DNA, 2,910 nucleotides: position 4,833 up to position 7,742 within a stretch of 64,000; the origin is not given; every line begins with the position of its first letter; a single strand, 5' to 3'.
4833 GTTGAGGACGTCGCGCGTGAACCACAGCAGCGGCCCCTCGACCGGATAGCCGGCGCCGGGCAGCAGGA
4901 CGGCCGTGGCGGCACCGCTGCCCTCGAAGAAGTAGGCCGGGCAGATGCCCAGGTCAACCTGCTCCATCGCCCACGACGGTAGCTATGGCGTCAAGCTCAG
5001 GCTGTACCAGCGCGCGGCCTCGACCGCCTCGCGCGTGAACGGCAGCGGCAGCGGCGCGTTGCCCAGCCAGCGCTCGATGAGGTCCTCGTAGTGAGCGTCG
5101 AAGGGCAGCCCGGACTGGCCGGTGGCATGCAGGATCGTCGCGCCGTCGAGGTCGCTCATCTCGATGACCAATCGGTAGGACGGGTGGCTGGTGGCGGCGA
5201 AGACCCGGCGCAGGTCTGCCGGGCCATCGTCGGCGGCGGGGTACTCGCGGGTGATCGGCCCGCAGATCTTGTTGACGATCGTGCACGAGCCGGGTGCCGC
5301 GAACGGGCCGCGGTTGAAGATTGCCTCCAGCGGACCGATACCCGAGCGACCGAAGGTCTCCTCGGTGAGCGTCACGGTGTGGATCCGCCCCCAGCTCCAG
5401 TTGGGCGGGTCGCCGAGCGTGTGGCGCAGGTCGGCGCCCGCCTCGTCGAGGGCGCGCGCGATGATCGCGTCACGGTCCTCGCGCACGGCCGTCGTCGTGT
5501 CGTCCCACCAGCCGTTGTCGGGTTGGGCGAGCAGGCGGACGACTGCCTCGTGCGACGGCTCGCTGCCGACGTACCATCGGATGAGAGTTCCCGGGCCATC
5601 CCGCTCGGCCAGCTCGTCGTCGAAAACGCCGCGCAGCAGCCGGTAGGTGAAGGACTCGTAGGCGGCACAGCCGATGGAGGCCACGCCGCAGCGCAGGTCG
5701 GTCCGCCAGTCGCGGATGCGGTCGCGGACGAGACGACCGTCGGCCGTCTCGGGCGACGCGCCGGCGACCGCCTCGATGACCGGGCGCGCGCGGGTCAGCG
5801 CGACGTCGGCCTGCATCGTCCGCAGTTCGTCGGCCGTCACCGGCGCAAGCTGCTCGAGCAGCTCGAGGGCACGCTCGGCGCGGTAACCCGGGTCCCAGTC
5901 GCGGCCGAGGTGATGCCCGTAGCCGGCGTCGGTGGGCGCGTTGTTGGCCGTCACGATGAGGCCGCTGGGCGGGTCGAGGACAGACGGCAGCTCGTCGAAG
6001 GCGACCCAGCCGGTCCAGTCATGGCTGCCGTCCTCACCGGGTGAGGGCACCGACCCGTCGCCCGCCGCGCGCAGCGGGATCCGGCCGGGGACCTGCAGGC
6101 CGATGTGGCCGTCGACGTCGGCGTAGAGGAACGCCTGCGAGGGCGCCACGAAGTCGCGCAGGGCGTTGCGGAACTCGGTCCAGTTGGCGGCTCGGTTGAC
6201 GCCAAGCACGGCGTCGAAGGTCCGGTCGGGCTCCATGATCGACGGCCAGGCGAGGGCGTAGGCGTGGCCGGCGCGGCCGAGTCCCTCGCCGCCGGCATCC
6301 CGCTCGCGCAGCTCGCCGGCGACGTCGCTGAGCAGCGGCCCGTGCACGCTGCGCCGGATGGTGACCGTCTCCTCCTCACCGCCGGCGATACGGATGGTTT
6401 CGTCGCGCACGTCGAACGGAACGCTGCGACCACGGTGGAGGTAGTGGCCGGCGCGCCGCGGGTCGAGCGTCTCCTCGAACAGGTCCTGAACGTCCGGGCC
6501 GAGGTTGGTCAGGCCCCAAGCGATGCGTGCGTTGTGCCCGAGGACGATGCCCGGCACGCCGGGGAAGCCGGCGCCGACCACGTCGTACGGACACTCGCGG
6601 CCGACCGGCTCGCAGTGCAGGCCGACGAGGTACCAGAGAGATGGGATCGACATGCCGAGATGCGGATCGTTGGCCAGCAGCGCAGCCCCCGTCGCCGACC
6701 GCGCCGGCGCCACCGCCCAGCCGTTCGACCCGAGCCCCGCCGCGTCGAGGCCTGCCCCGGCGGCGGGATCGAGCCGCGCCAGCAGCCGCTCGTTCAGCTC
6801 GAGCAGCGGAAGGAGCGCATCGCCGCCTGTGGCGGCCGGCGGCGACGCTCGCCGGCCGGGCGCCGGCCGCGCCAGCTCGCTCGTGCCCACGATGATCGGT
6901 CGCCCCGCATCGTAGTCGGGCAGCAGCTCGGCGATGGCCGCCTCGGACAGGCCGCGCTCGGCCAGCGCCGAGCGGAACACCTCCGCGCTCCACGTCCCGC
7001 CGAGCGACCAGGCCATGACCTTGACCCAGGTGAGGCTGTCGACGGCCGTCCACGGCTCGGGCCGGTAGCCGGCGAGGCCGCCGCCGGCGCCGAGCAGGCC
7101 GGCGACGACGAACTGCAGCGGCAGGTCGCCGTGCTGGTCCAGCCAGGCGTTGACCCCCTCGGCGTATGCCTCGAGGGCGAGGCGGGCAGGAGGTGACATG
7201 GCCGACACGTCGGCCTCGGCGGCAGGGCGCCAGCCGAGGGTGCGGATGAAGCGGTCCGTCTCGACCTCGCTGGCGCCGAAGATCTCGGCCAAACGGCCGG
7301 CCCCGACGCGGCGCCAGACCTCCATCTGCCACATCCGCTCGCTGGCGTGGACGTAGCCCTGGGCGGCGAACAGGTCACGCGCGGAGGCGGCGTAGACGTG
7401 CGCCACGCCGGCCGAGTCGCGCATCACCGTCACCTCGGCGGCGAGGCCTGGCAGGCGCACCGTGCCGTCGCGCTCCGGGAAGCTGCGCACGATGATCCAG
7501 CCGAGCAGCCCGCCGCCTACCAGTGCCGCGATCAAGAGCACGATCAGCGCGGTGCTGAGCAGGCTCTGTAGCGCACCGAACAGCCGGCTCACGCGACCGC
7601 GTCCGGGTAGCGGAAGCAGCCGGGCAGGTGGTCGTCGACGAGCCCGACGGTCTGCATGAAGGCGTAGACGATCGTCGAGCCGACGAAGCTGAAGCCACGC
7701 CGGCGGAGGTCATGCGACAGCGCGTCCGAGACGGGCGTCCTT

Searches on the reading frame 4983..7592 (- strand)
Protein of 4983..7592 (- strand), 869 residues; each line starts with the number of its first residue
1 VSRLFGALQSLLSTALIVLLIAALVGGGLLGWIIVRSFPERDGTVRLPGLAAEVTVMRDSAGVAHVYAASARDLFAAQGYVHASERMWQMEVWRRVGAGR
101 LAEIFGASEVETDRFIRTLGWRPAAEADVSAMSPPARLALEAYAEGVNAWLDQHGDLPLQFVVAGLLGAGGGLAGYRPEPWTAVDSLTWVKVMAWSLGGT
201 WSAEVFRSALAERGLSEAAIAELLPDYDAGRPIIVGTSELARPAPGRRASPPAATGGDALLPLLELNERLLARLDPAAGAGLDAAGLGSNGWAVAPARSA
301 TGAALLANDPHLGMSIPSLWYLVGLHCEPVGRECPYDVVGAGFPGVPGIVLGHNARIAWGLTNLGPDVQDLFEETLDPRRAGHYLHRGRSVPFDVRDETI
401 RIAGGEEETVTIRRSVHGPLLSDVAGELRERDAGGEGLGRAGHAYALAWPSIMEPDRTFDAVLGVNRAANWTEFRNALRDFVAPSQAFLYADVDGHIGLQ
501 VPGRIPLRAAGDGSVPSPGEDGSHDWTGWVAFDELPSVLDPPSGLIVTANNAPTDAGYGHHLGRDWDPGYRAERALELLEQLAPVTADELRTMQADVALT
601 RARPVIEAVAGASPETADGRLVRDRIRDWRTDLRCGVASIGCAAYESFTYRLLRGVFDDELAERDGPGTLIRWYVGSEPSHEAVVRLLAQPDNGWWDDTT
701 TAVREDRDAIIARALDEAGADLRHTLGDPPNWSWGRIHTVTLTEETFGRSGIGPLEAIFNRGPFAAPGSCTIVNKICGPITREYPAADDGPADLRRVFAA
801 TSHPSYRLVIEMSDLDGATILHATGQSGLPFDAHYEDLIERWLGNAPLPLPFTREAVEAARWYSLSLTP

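Call 48: search_protein_families(library=pfam, proteins=[window:4983-7592:-], max_evalue=0.0001)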
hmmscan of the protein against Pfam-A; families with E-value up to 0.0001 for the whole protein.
window:4983-7592:- (869 aa): 1 family
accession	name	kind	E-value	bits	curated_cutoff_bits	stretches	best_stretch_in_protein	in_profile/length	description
PF01804.23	Penicil_amidase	-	1e-220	735.7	21.3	1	53-859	1-675/675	Penicillin amidase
